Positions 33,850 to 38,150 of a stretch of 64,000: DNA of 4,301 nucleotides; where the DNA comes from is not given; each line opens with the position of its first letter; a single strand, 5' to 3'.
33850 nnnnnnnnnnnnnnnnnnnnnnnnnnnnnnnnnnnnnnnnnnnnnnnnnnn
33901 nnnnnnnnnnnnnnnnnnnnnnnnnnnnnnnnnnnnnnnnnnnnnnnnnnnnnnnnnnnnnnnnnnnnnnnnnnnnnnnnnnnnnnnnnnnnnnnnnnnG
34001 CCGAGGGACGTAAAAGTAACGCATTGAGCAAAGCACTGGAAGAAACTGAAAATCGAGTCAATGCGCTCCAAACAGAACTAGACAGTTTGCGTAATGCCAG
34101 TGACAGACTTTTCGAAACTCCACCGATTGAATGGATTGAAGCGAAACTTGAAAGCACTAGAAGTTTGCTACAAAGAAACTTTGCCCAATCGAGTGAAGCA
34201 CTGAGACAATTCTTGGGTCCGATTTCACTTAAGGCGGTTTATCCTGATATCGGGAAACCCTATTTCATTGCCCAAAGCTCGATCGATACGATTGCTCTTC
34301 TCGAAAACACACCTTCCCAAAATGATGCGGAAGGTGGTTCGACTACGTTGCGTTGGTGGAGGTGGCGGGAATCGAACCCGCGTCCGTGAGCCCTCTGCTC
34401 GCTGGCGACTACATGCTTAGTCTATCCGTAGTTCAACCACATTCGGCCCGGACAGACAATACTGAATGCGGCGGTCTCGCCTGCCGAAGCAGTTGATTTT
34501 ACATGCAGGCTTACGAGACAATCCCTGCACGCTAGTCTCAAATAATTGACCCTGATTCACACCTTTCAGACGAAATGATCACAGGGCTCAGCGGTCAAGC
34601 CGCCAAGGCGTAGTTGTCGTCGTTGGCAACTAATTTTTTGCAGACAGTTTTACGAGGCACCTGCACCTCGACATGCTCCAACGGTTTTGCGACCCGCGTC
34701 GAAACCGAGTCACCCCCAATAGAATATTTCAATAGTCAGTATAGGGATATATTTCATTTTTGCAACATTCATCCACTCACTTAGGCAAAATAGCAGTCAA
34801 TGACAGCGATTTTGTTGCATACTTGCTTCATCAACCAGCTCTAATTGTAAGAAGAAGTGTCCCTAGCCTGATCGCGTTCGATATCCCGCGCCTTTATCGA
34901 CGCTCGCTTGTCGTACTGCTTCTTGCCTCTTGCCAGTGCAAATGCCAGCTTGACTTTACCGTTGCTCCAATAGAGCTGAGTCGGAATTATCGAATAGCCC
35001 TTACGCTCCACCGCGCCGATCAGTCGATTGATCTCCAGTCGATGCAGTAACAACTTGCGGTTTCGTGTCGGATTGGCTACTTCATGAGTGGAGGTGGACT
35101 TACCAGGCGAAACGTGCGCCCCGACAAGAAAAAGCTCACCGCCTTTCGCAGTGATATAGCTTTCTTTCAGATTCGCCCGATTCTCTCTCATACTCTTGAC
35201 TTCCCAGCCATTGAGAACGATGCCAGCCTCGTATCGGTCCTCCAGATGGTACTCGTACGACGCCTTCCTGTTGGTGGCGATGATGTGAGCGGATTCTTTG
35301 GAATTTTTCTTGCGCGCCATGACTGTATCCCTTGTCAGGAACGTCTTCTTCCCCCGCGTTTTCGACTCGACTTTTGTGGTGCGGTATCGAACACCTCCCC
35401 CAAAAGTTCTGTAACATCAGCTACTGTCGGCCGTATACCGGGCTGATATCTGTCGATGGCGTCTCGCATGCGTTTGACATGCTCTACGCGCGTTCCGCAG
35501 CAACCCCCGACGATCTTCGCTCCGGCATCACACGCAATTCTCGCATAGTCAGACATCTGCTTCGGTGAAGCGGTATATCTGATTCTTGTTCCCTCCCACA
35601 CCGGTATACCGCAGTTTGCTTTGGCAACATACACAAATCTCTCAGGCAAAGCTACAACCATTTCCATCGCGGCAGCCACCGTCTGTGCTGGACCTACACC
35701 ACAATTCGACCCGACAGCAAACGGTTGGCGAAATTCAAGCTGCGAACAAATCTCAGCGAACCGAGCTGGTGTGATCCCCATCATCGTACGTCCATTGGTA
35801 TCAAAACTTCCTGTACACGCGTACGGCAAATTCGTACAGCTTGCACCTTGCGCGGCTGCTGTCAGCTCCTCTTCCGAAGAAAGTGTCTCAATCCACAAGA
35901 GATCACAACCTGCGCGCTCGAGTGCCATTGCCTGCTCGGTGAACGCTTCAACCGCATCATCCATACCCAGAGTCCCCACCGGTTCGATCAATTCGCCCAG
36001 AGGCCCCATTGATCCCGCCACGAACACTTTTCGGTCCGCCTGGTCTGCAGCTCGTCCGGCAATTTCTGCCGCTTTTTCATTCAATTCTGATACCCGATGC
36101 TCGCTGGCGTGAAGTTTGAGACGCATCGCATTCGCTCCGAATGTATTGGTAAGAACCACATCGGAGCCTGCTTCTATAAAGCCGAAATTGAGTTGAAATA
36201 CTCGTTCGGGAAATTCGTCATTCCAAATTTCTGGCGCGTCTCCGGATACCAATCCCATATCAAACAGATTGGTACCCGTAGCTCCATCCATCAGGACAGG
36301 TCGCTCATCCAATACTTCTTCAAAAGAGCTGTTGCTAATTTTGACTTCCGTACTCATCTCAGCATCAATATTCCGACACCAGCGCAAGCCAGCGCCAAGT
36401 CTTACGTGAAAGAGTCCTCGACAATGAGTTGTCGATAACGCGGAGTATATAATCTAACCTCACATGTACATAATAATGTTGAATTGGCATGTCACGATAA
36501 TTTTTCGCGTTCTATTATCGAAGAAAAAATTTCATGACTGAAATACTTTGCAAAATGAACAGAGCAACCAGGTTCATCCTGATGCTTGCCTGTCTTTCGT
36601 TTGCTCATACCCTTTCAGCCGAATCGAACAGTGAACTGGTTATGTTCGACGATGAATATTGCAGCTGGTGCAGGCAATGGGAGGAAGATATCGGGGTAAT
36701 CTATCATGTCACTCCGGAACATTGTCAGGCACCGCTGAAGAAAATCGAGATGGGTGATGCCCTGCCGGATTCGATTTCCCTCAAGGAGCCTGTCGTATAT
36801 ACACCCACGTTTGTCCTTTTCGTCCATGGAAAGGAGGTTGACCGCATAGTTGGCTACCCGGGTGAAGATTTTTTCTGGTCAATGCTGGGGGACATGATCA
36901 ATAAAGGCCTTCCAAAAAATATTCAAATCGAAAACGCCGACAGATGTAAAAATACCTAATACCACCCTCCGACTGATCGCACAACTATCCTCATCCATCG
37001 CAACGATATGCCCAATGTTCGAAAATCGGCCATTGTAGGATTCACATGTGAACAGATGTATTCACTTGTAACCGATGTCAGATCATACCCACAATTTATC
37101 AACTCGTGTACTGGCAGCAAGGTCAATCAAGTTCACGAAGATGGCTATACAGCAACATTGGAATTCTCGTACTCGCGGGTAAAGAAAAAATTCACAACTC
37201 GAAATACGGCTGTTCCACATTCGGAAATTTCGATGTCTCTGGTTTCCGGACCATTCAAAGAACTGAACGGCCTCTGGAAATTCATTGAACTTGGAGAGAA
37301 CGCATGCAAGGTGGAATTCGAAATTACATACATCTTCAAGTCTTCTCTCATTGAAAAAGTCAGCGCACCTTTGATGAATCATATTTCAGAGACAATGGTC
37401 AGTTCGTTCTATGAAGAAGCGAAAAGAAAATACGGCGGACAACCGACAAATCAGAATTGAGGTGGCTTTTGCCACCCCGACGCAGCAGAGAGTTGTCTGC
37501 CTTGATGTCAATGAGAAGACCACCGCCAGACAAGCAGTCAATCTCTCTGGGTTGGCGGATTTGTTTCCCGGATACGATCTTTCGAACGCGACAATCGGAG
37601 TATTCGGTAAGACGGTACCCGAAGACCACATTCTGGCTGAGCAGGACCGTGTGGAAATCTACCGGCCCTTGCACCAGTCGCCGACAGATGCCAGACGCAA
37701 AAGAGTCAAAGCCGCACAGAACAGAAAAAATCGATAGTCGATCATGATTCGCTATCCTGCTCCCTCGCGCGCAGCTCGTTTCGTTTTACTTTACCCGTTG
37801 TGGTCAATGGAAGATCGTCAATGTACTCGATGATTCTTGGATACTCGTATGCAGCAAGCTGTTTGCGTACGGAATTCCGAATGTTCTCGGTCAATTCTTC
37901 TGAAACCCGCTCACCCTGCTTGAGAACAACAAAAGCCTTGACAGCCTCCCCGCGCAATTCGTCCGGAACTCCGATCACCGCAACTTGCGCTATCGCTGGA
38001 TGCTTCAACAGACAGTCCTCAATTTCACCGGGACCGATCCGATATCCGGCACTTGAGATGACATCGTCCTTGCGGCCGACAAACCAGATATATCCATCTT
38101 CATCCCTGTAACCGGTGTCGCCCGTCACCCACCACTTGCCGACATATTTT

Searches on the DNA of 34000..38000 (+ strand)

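Call 28: search_dna_similar(query=window:34000-38000:+, collection=ecoli_genomes, mode=near, max_rows=5)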
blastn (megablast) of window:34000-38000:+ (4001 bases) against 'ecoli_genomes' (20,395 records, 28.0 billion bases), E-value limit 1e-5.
No match.
